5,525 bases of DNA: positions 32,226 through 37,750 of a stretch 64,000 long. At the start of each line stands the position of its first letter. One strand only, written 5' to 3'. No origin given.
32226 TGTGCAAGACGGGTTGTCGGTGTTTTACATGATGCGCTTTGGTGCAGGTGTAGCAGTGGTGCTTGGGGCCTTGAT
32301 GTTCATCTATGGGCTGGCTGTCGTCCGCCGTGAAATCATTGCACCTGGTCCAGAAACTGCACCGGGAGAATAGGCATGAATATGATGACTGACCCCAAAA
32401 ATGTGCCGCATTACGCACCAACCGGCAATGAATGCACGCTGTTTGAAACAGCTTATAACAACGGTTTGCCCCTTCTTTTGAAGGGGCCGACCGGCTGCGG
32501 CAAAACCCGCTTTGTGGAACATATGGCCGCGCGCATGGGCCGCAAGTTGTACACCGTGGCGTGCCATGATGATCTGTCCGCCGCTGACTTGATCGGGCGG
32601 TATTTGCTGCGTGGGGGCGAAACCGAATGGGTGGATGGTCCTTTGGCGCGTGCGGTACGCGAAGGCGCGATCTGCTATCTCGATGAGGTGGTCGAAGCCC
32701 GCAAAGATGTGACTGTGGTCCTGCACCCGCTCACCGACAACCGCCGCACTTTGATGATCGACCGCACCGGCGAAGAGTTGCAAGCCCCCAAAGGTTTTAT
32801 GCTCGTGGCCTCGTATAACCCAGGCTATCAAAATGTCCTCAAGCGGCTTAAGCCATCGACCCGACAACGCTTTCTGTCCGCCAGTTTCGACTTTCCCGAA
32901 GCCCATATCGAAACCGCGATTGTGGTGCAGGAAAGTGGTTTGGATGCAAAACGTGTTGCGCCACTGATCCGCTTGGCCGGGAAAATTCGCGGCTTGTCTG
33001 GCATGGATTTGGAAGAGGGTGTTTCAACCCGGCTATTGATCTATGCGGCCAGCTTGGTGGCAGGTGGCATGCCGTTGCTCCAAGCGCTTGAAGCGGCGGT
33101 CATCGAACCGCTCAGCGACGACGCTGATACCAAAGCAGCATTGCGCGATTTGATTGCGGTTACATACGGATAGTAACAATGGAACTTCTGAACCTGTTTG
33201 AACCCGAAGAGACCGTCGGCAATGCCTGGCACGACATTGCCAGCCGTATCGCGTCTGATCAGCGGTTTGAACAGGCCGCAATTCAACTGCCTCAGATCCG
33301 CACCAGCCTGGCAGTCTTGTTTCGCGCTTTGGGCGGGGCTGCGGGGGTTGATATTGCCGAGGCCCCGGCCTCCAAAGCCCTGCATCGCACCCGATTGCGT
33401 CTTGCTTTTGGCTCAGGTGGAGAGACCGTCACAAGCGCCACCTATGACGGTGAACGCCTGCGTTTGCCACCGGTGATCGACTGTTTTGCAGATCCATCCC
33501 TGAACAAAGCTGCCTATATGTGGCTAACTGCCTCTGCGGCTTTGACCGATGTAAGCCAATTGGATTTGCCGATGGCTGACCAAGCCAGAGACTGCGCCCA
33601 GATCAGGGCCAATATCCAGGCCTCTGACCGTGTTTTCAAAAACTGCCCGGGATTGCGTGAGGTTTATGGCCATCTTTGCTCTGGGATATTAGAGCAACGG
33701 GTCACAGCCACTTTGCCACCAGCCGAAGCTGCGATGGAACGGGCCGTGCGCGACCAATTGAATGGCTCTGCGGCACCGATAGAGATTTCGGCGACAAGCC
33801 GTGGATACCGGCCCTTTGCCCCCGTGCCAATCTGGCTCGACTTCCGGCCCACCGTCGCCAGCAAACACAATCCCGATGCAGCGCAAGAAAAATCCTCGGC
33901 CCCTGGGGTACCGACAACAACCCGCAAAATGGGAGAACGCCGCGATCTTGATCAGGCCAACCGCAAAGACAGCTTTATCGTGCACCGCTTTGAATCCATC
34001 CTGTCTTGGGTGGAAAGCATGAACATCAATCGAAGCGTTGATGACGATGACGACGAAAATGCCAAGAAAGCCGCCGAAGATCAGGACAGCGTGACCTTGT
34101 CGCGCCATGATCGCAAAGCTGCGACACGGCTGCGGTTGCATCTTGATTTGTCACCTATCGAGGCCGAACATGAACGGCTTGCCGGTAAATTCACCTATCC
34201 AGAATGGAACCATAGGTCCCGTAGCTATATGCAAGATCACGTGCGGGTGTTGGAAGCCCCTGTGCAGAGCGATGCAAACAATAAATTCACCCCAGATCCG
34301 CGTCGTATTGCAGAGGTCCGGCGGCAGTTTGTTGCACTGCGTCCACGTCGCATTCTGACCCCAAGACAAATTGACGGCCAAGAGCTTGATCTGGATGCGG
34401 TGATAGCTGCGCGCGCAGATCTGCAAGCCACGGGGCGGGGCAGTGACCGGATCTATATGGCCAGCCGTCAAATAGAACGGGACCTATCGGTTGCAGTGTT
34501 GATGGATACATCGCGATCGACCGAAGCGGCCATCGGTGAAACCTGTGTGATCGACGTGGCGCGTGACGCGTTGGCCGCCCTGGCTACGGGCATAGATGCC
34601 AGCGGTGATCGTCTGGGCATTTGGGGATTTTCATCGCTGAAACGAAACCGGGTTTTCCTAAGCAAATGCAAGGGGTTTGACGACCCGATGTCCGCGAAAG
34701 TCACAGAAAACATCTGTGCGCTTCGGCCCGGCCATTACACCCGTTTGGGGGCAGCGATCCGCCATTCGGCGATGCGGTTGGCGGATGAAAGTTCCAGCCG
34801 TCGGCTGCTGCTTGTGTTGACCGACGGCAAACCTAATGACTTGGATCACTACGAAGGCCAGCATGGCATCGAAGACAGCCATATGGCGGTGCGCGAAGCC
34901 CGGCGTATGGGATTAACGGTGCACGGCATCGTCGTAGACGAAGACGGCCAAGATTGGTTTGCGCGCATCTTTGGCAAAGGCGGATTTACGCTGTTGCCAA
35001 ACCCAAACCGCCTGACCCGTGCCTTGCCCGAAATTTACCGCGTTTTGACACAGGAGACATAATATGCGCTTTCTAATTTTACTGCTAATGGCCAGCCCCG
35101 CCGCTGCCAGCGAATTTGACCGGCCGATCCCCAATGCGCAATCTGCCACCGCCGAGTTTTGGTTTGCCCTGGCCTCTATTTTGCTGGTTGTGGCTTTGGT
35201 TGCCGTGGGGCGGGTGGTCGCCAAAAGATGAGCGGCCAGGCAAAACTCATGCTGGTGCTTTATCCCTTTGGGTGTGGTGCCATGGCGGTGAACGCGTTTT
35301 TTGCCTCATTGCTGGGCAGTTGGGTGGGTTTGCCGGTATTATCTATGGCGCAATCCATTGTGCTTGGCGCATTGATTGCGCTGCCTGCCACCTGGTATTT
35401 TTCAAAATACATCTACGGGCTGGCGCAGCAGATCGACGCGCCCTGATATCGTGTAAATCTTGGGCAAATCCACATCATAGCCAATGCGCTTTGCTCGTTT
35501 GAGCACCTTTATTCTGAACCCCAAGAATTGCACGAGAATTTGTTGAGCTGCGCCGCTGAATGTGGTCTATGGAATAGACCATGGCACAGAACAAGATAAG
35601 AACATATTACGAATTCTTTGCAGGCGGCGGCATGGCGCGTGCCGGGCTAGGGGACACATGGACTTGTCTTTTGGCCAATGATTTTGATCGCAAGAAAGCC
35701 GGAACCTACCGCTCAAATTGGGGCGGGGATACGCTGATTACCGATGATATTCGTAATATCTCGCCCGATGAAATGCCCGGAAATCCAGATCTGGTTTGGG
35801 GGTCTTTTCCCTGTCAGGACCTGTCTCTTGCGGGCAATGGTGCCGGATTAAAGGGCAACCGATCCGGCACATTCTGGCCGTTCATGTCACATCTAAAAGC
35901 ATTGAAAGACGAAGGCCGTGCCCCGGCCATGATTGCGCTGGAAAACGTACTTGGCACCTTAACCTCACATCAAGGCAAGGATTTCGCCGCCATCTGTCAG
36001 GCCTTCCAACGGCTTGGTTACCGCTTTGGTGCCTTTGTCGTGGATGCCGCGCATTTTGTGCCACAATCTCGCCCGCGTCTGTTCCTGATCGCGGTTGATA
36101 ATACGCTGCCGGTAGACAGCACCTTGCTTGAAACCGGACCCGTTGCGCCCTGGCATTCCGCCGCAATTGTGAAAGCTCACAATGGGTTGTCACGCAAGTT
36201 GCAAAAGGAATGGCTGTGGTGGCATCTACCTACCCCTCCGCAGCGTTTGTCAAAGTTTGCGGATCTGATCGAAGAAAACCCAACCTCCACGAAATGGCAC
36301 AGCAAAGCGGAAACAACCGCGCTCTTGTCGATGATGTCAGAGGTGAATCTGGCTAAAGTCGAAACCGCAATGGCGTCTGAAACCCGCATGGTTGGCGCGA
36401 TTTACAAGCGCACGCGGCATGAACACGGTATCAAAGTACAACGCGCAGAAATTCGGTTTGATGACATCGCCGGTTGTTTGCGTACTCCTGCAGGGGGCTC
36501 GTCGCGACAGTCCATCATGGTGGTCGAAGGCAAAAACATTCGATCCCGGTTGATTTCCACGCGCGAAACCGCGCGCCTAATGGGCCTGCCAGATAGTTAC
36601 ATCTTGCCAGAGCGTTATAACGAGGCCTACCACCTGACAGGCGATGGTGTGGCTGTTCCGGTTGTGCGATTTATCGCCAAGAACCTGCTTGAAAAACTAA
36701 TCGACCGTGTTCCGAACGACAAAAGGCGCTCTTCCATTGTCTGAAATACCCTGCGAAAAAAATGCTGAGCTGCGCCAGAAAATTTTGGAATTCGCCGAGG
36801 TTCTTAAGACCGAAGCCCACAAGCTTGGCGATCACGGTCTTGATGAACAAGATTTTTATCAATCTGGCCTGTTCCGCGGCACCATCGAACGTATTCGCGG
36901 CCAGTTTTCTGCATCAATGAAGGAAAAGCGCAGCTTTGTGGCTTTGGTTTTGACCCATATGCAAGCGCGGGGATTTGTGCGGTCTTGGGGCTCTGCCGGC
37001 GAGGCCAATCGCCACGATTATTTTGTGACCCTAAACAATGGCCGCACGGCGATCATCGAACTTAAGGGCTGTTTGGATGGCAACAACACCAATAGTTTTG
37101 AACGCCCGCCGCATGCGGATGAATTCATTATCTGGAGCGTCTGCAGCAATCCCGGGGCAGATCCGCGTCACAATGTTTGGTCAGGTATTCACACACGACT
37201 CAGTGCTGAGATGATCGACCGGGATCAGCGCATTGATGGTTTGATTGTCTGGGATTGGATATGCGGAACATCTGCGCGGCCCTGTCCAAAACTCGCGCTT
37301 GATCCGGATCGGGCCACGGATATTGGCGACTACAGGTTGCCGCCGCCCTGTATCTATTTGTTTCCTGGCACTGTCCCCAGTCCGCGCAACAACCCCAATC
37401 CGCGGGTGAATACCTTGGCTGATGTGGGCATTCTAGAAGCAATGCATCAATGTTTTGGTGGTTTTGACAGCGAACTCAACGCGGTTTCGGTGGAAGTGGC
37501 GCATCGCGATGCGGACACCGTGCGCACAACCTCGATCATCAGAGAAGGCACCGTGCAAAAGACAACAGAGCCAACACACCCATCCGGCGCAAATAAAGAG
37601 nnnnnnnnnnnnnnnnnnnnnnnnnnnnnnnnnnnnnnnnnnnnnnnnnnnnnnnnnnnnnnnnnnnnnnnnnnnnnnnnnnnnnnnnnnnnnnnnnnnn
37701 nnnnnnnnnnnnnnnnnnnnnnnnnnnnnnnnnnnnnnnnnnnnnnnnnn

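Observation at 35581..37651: C5-methyltransferase coupled to an unclassified Cys-rich PD-(D/E)XK protein: candidate uncharacterised type II R-M system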

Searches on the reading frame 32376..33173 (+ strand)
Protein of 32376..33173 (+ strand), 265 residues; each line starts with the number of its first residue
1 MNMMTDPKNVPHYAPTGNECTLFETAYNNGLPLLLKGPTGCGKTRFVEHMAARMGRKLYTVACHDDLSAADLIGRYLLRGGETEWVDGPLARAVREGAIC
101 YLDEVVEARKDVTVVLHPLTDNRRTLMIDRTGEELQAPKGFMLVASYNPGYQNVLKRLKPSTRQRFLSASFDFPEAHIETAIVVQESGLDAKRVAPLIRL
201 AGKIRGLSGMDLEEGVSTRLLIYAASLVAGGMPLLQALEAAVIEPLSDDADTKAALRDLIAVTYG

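Call 3: search_protein_families(library=pfam, proteins=[window:32376-33173:+], max_evalue=0.1)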
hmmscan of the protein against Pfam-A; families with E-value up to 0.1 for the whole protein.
window:32376-33173:+ (265 aa): 17 families
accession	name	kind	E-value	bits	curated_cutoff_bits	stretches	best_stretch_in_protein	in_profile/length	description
PF07728.20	AAA_5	-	2.9e-40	137.9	22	1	32-166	1-139/139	AAA domain (dynein-related subfamily)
PF08406.16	CbbQ_C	-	3.8e-30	104.4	20.6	1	179-261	1-83/85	CbbQ/NirQ/NorQ C-terminal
PF01078.27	Mg_chelatase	-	8.6e-07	29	20.3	1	64-151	82-160/207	Magnesium chelatase, subunit ChlI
PF07726.17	AAA_3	-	6.9e-06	26.4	27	1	33-167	2-130/131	ATPase family associated with various cellular activities (AAA)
PF00004.35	AAA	-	0.00033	21.5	21.2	1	33-78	1-38/131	ATPase family associated with various cellular activities (AAA)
PF13191.12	AAA_16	-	0.00097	20.1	32.6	1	31-84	25-85/167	AAA ATPase domain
PF12774.13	AAA_6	-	0.0016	17.9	25.2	1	26-70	28-72/327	Hydrolytic ATP binding site of dynein motor region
PF12775.13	AAA_7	-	0.0034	17.4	25.8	1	21-61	24-64/181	P-loop containing dynein motor region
PF13173.12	AAA_14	-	0.014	15.8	27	1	32-125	4-90/129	AAA domain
PF13401.12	AAA_22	-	0.019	15.7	27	1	32-75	7-53/130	AAA domain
PF00910.28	RNA_helicase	-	0.021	15.8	21.5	1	34-58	2-26/105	RNA helicase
PF02367.23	TsaE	-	0.023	15.1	26.6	1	27-56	18-47/128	Threonylcarbamoyl adenosine biosynthesis protein TsaE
PF03215.21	Rad17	-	0.031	14.6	23.8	0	33-58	48-73/186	Rad17 P-loop domain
PF00158.32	Sigma54_activat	-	0.034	14.3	20.2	0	24-114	16-111/168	Sigma-54 interaction domain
PF00493.29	MCM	-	0.071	12.7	23.3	1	33-133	60-157/224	MCM P-loop domain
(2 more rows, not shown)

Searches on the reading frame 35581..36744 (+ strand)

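Call 3: search_protein_families(library=pfam, proteins=[window:35581-36744:+], max_evalue=0.1)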
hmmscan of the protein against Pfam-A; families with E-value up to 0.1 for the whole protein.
window:35581-36744:+ (387 aa): 1 family
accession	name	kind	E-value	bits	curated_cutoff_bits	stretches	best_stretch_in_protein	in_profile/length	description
PF00145.23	DNA_methylase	-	2.8e-51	175.3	22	1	10-370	4-323/324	C-5 cytosine-specific DNA methylase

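Call 4: search_protein_families(library=ncbifam, proteins=[window:35581-36744:+], max_evalue=0.1)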
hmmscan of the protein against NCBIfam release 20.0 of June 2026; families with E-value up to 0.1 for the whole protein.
window:35581-36744:+ (387 aa): 2 families
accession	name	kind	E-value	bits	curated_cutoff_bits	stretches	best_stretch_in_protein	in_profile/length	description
TIGR00675.1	dcm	superfamily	2e-47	162.5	100.65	1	11-369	3-329/329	DNA (cytosine-5-)-methyltransferase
NF007772.0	PRK10458.1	subfamily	3.3e-14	52.3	710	2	9-179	91-293/472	DNA cytosine methylase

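Call 6: search_protein_families(library=padloc, proteins=[window:35581-36744:+], max_evalue=1)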
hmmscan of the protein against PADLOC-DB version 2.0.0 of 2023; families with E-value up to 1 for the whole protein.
window:35581-36744:+ (387 aa): 55 families (the best 25 are shown)
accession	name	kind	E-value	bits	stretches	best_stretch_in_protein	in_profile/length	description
PDLC00028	DruM2|DruM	-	2.8e-168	557.7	1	6-378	5-384/397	DNA cytosine methylase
PDLC03243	MTase_II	-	1.6e-105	351.2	1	3-375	5-365/377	Type II methyltransferase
PDLC03272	MTase_II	-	1.4e-47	160.8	1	5-377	73-394/407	Type II methyltransferase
PDLC03378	MTase_II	-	2.8e-41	140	1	9-375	5-332/344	Type II methyltransferase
PDLC03234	MTase_II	-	1.8e-30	104.4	1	8-377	6-366/375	Type II methyltransferase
PDLC02653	DrmMII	-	7.3e-29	98.7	2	9-176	7-177/333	DrmMII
PDLC00026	DruM2|DruM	-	1.6e-27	95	1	11-382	9-327/336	DNA cytosine methylase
PDLC03361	MTase_II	-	4.5e-27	93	2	9-179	89-291/455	Type II methyltransferase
PDLC00033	DruM2|DruM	-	8.7e-26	89.1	2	9-174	24-192/368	DNA cytosine methylase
PDLC03326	MTase_II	-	3.9e-25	86.9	1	11-373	9-376/412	Type II methyltransferase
PDLC03217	MTase_II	-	5.1e-25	86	2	9-183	387-555/703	Type II methyltransferase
PDLC03242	MTase_II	-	5.3e-25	86.2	2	8-186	102-274/409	Type II methyltransferase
PDLC03731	oMTase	-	6e-25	86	2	8-177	15-179/326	orphan methyltransferase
PDLC00027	DruM2|DruM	-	1e-22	79.1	2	12-176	17-175/361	DNA cytosine methylase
PDLC03324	MTase_II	-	8e-22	75.6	1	35-182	35-179/408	Type II methyltransferase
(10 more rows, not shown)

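Call 7: search_protein_families(library=phrogs, proteins=[window:35581-36744:+], max_evalue=1)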
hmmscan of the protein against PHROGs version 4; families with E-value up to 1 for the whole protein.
window:35581-36744:+ (387 aa): 13 families
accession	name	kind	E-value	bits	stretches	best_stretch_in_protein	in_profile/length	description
phrog_116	-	other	2.5e-64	218.9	1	7-379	208-499/779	DNA methyltransferase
phrog_363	-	other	3.3e-31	109.6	1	8-175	55-217/327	DNA methyltransferase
phrog_5999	-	other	4.6e-10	40.5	1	9-104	5-105/109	DNA methyltransferase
phrog_29583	-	other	2.5e-06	27.5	1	67-127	77-132/468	DNA methyltransferase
phrog_16528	-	other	5.4e-06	27.1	1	286-371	136-219/236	DNA methyltransferase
phrog_16427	-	other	4.1e-05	24.4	1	308-376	103-175/235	DNA methyltransferase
phrog_36001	-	unknown function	6.9e-05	22.2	1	112-174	500-563/715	-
phrog_757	-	other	0.0034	17.5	1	56-133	62-138/247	DNA methyltransferase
phrog_17284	-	unknown function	0.015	15.6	1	311-372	148-213/245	-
phrog_23910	-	unknown function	0.026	15.6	1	321-348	41-68/99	-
phrog_864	-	DNA, RNA and nucleotide metabolism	0.049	13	1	37-139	676-761/1064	DNA primase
phrog_31585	-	unknown function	0.089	13.5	1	312-373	2-65/69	-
phrog_13621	-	unknown function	0.2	12.6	1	319-373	51-112/121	-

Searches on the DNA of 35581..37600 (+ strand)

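Call 61: search_dna_similar(query=window:35581-37600:+, collection=ecoli_genomes, mode=distant, max_rows=10, max_evalue=0.001)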
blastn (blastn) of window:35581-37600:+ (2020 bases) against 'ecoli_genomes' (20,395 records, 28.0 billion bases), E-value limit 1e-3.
No match.
